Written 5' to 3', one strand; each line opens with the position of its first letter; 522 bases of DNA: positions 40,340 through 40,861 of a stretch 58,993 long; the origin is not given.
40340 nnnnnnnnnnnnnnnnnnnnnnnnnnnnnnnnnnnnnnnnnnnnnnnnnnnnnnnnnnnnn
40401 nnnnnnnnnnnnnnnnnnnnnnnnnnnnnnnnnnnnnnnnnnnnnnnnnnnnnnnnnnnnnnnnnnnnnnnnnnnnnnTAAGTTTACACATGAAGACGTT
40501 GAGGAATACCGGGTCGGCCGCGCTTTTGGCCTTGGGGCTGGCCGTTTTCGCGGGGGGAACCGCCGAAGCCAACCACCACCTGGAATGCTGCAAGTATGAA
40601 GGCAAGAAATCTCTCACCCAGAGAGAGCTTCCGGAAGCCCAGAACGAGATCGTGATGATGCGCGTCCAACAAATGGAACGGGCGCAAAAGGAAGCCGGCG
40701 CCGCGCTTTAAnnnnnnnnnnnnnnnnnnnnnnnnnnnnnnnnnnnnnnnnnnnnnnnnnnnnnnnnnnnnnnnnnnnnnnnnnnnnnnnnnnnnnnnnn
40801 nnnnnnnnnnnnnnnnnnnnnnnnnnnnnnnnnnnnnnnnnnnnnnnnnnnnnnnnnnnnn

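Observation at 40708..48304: Ehr-type complex: hyf-like six-gene module whose catalytic subunit has lost all four NiFe cysteines, with two subunit fusions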

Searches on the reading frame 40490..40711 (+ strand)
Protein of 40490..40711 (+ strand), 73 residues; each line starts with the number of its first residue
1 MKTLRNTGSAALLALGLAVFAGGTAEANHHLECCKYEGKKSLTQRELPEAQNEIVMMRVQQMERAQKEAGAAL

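Call 70: search_protein_families(library=pfam, proteins=[window:40490-40711:+], max_evalue=0.001)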
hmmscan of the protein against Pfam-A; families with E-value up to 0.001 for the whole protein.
window:40490-40711:+ (73 aa): 0 families
